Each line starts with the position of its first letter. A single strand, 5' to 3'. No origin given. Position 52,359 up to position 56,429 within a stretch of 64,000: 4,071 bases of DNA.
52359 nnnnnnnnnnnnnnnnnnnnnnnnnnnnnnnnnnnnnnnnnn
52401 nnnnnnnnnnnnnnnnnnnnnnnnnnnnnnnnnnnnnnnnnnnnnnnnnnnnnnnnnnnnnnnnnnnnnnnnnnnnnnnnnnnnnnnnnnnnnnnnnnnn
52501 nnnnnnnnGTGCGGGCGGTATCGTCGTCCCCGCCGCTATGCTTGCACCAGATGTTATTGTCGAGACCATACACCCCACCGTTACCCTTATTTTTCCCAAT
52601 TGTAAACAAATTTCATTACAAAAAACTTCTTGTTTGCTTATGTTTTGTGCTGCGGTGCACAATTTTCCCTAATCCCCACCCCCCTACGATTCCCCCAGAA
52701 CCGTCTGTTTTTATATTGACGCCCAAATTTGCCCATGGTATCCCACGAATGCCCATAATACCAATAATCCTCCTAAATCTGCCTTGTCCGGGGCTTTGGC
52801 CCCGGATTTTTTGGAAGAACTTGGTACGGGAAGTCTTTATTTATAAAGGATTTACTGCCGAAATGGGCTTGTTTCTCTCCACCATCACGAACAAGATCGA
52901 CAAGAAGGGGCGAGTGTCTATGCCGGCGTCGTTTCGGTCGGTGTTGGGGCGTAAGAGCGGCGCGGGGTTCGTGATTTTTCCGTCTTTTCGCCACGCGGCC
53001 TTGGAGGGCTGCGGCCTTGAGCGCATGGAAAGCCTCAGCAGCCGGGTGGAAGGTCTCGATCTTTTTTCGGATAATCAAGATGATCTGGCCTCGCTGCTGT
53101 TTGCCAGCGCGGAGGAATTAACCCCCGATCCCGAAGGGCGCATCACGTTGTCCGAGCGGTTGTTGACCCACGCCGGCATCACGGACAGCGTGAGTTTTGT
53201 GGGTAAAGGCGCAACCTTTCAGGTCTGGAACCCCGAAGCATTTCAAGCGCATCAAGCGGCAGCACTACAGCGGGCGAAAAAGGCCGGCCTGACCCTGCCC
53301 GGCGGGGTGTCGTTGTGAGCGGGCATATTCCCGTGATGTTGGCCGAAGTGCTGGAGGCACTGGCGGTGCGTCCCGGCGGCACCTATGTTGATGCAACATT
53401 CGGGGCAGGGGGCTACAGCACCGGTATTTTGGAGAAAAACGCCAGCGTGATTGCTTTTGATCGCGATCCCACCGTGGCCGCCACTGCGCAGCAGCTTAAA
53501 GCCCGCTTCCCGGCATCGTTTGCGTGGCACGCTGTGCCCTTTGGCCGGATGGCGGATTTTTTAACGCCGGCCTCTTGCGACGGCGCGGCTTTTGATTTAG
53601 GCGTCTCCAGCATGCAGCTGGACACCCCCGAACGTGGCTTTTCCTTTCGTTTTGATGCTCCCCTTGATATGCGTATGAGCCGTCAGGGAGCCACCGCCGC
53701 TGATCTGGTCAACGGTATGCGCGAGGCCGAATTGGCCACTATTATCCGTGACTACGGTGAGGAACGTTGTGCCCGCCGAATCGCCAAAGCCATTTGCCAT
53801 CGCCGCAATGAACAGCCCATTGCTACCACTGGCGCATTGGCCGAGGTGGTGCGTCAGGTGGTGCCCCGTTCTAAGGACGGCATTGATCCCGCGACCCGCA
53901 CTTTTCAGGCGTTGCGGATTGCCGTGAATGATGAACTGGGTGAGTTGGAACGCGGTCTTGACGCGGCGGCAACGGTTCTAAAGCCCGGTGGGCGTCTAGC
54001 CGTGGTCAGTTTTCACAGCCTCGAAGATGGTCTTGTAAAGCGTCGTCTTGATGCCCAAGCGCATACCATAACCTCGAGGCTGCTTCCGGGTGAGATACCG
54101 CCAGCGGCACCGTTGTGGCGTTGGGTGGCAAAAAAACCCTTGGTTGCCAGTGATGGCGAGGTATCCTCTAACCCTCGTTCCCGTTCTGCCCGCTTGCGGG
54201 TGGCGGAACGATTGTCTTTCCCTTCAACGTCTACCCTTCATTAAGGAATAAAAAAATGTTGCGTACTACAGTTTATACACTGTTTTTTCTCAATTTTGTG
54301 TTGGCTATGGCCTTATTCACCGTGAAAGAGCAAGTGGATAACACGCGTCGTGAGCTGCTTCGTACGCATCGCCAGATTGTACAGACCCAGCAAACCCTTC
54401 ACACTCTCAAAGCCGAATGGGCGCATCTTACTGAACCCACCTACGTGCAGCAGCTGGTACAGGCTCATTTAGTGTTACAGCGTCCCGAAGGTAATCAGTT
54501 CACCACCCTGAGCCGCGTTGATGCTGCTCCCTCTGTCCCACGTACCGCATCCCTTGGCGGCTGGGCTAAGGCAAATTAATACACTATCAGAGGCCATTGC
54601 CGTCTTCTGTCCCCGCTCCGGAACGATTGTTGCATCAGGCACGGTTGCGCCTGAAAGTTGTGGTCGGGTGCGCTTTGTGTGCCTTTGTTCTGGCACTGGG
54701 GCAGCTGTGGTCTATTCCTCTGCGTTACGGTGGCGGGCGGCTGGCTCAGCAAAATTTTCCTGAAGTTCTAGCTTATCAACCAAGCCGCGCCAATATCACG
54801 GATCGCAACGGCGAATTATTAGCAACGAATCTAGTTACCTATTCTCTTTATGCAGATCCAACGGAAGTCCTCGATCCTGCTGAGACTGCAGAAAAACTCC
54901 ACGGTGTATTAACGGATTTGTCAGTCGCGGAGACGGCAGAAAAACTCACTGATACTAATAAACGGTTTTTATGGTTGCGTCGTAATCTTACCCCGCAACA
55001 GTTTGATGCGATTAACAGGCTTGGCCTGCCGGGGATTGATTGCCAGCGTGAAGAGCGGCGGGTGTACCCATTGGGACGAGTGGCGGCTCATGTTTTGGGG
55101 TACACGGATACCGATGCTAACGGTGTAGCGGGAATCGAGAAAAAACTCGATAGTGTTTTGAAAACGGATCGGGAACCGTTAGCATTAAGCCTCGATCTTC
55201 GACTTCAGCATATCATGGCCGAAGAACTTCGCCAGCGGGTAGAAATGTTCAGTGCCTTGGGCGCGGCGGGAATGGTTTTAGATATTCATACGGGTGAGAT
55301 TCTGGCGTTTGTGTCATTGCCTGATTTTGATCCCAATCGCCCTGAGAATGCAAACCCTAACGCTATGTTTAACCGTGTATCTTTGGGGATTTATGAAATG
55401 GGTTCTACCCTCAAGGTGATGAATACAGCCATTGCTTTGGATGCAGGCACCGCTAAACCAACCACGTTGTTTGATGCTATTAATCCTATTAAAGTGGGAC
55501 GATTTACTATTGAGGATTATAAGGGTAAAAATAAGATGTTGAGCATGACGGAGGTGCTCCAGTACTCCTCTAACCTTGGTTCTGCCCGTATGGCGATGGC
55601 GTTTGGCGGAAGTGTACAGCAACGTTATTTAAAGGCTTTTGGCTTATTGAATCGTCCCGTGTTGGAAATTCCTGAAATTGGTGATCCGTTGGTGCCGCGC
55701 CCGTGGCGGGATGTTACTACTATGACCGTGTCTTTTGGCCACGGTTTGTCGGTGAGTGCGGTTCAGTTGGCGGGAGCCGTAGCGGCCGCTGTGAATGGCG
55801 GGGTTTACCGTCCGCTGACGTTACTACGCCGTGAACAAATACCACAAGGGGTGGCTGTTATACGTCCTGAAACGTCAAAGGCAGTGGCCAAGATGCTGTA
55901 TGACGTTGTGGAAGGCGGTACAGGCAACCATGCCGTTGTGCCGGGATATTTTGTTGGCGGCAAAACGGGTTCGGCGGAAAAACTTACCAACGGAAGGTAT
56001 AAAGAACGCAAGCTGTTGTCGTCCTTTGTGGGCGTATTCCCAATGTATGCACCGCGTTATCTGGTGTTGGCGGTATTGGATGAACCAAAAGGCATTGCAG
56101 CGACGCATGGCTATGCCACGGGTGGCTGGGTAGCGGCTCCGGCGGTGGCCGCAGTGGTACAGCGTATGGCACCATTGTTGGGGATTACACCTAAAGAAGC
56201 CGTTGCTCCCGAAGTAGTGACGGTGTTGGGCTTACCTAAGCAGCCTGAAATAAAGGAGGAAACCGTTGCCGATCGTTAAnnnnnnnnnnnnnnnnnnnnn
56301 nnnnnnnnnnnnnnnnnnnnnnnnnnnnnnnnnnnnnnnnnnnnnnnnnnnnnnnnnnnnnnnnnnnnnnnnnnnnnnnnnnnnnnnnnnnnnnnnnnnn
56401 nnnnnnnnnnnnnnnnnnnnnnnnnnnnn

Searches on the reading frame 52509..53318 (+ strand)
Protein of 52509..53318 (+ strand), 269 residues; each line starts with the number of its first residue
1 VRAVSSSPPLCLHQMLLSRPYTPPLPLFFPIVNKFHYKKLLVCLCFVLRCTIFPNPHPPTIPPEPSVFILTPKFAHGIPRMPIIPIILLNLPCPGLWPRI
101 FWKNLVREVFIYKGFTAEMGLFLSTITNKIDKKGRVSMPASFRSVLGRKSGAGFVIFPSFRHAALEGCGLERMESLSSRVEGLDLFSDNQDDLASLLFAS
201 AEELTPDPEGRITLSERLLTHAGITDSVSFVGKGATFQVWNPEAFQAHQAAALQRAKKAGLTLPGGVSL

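Call 35: search_protein_families(library=pfam, proteins=[window:52509-53318:+], max_evalue=0.001)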
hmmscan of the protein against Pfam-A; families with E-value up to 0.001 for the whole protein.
window:52509-53318:+ (269 aa): 1 family
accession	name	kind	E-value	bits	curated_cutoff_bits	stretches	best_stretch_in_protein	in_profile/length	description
PF02381.23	MraZ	-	6.8e-15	55.3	23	1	197-251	1-55/72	MraZ protein, putative antitoxin-like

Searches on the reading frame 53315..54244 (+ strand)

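Call 35: search_protein_families(library=pfam, proteins=[window:53315-54244:+], max_evalue=0.001)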
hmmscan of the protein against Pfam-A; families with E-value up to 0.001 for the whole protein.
window:53315-54244:+ (309 aa): 1 family
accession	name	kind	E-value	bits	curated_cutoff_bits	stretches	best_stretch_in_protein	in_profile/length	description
PF01795.25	Methyltransf_5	-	2.6e-96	323.2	27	1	2-299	2-308/309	MraW methylase family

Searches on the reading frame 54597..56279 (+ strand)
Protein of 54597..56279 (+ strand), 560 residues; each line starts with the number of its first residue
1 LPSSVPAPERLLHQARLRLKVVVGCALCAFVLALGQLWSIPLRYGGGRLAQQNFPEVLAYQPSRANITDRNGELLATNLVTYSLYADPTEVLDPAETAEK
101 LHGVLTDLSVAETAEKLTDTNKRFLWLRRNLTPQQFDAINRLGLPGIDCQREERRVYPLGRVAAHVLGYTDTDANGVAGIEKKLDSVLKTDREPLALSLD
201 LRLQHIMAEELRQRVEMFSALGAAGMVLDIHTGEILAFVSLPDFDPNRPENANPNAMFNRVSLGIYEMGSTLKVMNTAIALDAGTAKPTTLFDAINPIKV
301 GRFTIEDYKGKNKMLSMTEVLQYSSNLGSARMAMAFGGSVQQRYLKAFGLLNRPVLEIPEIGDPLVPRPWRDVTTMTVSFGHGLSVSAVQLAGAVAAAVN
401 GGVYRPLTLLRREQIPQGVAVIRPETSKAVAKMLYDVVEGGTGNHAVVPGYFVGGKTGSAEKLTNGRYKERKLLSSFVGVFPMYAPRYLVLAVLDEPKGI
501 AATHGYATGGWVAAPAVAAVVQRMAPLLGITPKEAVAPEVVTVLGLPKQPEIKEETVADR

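Call 35: search_protein_families(library=pfam, proteins=[window:54597-56279:+], max_evalue=0.001)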
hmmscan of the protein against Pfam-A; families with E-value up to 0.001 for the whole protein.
window:54597-56279:+ (560 aa): 3 families
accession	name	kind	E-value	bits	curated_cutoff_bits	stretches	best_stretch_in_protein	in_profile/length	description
PF00905.27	Transpeptidase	-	1.7e-54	185.5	22.1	1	226-520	4-297/299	Penicillin binding protein transpeptidase domain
PF03717.20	PBP_dimer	-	1.6e-19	71.4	24.4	1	61-181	3-151/180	Penicillin-binding Protein dimerisation domain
PF21922.1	PBP_dimer_2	-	0.00085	20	27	0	154-195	24-64/83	Penicillin binding protein A dimerisation domain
